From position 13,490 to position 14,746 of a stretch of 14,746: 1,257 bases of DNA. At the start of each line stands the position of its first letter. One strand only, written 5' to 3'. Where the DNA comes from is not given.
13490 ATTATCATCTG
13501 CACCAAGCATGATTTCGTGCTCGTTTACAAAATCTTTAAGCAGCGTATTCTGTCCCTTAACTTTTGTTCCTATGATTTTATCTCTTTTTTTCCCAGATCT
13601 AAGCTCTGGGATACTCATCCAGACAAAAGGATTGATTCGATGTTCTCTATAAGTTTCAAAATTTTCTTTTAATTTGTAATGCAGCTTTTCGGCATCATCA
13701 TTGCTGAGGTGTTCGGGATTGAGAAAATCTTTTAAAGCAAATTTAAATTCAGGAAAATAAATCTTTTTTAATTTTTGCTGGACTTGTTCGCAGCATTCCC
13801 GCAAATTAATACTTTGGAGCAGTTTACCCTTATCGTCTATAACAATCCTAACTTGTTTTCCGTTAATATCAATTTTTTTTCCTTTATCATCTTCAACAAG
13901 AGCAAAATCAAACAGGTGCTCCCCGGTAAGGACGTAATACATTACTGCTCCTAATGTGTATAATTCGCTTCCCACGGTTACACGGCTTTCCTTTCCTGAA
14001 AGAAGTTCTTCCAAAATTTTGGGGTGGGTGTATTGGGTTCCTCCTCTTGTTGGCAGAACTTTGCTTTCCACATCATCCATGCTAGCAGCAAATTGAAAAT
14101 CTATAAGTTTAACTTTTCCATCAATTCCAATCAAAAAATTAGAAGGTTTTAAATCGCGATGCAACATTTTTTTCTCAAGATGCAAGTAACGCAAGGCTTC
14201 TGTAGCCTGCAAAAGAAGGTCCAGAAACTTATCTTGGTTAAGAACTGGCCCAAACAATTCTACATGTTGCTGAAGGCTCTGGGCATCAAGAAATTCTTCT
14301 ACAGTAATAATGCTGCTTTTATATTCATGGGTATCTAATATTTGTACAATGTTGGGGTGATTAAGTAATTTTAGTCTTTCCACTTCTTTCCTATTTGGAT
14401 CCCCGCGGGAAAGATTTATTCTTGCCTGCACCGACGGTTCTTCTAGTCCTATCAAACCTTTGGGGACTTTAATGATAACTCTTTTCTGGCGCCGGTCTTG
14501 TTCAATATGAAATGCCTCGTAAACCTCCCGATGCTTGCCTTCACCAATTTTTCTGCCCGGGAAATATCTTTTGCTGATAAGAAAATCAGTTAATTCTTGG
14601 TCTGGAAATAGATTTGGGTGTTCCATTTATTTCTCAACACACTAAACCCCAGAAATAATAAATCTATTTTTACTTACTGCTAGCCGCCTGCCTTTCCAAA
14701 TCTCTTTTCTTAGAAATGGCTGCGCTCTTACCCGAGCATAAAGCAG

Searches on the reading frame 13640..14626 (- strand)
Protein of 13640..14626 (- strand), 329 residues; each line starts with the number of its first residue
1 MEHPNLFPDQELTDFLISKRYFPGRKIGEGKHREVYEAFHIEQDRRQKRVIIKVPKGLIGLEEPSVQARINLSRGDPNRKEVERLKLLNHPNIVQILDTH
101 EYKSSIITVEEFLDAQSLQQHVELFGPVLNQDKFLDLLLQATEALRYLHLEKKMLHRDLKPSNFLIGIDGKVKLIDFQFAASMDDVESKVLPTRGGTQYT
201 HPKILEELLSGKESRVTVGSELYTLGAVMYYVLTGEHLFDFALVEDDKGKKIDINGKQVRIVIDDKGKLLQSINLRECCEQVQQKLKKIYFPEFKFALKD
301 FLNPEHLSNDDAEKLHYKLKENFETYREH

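Call 31: find_homologous_proteins(query=window:13640-14626:-, max_evalue=1e-10)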
Query seq(329 aa) (329 aa): 69 proteins with E <= 1e-10 among 2558 candidates.
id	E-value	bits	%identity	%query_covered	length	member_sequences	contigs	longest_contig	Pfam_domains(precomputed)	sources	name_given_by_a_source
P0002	1.1e-94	336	52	97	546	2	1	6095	PF07714.24,PF00069.32,PF01636.30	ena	-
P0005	3.7e-50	189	38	96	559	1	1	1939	PF07714.24,PF00069.32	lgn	-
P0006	5.6e-50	189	35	85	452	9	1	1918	PF07714.24,PF00069.32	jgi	-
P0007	3.4e-49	186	38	95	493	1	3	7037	PF07714.24,PF00069.32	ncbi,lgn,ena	-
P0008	4.3e-49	186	42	75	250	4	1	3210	PF07714.24,PF00069.32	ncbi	ncbi:MAG: protein kinase, partial [Nanoarchaeota archaeon]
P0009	3.2e-47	180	38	81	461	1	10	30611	PF07714.24,PF00069.32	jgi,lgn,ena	-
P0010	1.2e-16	79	36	49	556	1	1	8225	PF07714.24,PF00069.32,PF03109.23,PF14531.13,PF07661.20,PF01636.30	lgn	-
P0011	3.0e-16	78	36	49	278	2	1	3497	PF07714.24,PF00069.32,PF03109.23,PF14531.13,PF01636.30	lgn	-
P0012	4.0e-16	77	33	67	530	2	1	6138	PF07714.24,PF00069.32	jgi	jgi:serine/threonine-protein kinase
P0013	2.6e-15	75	31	66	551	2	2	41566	PF07714.24,PF00069.32,PF03109.23,PF17667.8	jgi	-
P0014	3.5e-15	74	35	69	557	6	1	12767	PF06293.21,PF07714.24,PF00069.32,PF03109.23,PF17203.11,PF01636.30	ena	-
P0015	5.1e-15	74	34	69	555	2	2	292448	PF06293.21,PF07714.24,PF00069.32,PF03109.23,PF17203.11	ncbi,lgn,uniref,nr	ncbi:serine/threonine protein kinase [Marinomonas ostreistagni]|uniref:Serine/threonine protein kina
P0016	5.3e-15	74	34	69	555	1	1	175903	PF06293.21,PF07714.24,PF00069.32,PF03109.23,PF17203.11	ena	-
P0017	1.1e-14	73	34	69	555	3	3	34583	PF06293.21,PF07714.24,PF00069.32,PF03109.23,PF17203.11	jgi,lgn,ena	jgi:serine/threonine-protein kinase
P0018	3.2e-14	71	30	66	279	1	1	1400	PF07714.24,PF00069.32,PF03109.23,PF01636.30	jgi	jgi:serine/threonine-protein kinase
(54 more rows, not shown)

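Call 34: find_encoding_contigs(protein=P0009, flank=10000, max_places=4)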
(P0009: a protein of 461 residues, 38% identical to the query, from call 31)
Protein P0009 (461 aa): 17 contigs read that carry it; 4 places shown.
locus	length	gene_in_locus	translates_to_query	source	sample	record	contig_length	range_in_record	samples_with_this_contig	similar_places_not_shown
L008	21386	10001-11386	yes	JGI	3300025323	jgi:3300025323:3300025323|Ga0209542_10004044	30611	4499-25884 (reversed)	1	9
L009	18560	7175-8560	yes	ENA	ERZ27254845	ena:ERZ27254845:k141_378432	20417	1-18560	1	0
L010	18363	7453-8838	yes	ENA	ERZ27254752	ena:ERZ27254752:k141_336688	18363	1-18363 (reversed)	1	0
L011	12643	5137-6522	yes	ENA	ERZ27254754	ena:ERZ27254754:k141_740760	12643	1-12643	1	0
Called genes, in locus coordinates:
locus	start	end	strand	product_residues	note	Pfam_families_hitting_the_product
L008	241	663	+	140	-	-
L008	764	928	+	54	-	-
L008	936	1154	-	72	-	PF02643:DUF192 (weak)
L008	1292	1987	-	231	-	-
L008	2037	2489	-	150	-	PF09183:DUF1947 (weak), PF26292:PUA_elF2D, PF01472:PUA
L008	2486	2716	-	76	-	-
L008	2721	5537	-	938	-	PF00133:tRNA-synt_1, PF09334:tRNA-synt_1g (faint), PF13603:tRNA-synt_1_2 (faint), PF08264:Anticodon_1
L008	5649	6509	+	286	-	-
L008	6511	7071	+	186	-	-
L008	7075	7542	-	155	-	PF00293:NUDIX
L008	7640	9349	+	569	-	PF14716:HHH_8, PF14520:HHH_5 (faint), PF14792:DNA_pol_B_palm, PF14791:DNA_pol_B_thumb, PF02811:PHP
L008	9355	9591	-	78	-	PF24273:TRASH_HVO_1752_C (weak)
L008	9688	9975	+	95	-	-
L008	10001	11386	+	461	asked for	PF00069:Pkinase, PF07714:PK_Tyr_Ser-Thr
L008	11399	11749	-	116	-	PF01934:HepT-like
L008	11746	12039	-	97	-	PF01909:NTP_transf_2, PF18765:Polbeta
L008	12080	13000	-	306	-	PF04014:MazE_antitoxin (weak)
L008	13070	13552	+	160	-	PF01850:PIN (weak)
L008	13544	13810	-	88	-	PF01402:RHH_1 (weak)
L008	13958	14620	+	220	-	-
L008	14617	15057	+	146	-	-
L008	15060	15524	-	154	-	-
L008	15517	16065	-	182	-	PF01909:NTP_transf_2, PF18765:Polbeta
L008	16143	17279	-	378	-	PF13439:Glyco_transf_4, PF26334:Gtf3_N (faint), PF20706:GT4-conflict (weak), PF00534:Glycos_transf_1, PF13692:Glyco_trans_1_4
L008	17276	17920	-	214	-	PF02585:PIG-L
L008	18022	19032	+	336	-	PF00398:RrnaAD (weak), PF06325:PrmA (faint), PF02390:Methyltransf_4 (weak), PF05175:MTS, PF09445:Methyltransf_15, PF13847:Methyltransf_31, PF08241:Methyltransf_11 (weak), PF13649:Methyltransf_25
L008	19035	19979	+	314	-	PF03706:LPG_synthase_TM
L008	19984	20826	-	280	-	PF02498:Bro-N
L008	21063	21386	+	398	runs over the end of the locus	PF01232:Mannitol_dh, PF08125:Mannitol_dh_C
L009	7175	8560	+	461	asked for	PF00069:Pkinase, PF07714:PK_Tyr_Ser-Thr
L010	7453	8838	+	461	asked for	PF00069:Pkinase, PF07714:PK_Tyr_Ser-Thr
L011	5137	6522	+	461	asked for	PF00069:Pkinase, PF07714:PK_Tyr_Ser-Thr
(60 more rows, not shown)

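Call 35: find_encoding_contigs(protein=P0007, flank=10000, max_places=3)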
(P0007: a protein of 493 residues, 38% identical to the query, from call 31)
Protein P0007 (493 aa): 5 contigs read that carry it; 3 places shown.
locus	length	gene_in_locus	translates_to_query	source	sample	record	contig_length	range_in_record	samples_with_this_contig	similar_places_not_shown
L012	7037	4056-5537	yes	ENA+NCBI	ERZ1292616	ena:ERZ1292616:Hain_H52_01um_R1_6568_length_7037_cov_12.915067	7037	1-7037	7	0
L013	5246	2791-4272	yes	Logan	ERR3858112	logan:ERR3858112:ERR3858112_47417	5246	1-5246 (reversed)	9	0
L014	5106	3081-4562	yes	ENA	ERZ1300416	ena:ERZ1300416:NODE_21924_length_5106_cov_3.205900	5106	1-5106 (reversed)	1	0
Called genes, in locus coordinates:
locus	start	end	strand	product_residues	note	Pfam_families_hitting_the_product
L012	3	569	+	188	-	?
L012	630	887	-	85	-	-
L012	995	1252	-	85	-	-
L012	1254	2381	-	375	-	PF04055:Radical_SAM, PF13186:SPASM (weak)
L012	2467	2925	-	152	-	-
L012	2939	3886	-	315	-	-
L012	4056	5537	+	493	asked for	PF00069:Pkinase, PF07714:PK_Tyr_Ser-Thr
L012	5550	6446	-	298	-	-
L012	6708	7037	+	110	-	?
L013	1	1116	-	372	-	?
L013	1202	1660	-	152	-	-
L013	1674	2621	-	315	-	-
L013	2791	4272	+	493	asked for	PF00069:Pkinase, PF07714:PK_Tyr_Ser-Thr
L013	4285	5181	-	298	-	-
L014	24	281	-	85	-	-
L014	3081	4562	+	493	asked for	PF00069:Pkinase, PF07714:PK_Tyr_Ser-Thr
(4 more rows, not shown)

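Call 46: search_protein_families(library=pfam, proteins=[L012:6708-7037:+, L008:9688-9972:+], max_evalue=5)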
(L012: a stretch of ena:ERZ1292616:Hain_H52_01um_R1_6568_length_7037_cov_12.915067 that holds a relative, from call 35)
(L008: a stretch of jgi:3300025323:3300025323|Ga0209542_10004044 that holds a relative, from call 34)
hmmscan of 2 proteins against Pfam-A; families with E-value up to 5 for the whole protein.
L012:6708-7037:+ (110 aa): 3 families
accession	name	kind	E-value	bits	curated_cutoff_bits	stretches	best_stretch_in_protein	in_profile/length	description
PF01916.23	DS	-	8.6e-21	74.9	27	1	43-110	2-70/288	Deoxyhypusine synthase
PF25791.1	BREX_BrxC_wHTH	-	0.056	13.8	27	1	70-105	87-122/126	BREX ATP-binding protein BrxC winged helix-turn-helix domain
PF04343.18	DUF488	-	0.13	13.3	22.2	1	2-92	35-118/121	Domain of unknown function DUF488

L008:9688-9972:+ (95 aa): 0 families

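Call 70: find_encoding_contigs(protein=P0008, flank=5000, max_places=3)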
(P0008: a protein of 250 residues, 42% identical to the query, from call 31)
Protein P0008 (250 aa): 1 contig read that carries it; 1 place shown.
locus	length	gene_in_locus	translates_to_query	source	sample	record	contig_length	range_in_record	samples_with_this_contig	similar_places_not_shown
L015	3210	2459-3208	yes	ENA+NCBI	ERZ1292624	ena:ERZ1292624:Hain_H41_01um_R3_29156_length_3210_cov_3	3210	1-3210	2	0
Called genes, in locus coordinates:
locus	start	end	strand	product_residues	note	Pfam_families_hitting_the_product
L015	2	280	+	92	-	PF13419:HAD_2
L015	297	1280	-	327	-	PF00389:2-Hacid_dh, PF02826:2-Hacid_dh_C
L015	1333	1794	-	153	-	-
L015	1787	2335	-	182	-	PF01978:TrmB (faint), PF01909:NTP_transf_2, PF18765:Polbeta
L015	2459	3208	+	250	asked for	PF00069:Pkinase, PF07714:PK_Tyr_Ser-Thr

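Call 83: search_solved_structures(query=window:13640-14626:-, max_evalue=1e-15)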
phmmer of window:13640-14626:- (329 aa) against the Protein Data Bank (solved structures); distinct sequences matched with E-value up to 1e-15: 13.
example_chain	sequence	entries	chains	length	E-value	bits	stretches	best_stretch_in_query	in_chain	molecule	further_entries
3f69_A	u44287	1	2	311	4.3e-18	69.1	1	17-239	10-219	Serine/threonine-protein kinase pknB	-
6i2p_A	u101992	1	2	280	8.5e-18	68.1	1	17-239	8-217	Serine/threonine-protein kinase PknB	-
3f61_A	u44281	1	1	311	1.5e-17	67.3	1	17-239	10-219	Serine/threonine-protein kinase pknB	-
3ori_A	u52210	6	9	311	1.6e-17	67.2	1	17-239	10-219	Serine/threonine protein kinase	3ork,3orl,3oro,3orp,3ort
5u94_A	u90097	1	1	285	2e-17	66.9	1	17-239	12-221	Serine/threonine-protein kinase PknB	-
1o6y_A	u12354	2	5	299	2e-17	66.9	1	17-239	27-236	SERINE/THREONINE-PROTEIN KINASE PKNB | Probable serine/threonine-protein kinase pknB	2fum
6b2p_A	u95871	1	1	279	2.1e-17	66.8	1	17-239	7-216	Serine/threonine-protein kinase PknB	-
1mru_A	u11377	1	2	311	2.6e-17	66.5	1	17-239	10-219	Probable serine/threonine-protein kinase pknB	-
3mtl_A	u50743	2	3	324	1.3e-16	64.2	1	70-246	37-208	Cell division protein kinase 16 | CYCLIN-DEPENDENT KINASE 16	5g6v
4apc_A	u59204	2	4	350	1.3e-16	64.2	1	68-242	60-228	SERINE/THREONINE-PROTEIN KINASE NEK1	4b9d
4i5m_A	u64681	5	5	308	1.6e-16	63.9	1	13-241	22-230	Serine/threonine-protein kinase PLK2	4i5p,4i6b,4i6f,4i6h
9r2i_C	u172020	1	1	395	1.9e-16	63.7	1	69-246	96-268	Cyclin-dependent kinase 16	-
3orm_A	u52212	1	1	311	3.3e-16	62.9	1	17-239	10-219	Serine/threonine protein kinase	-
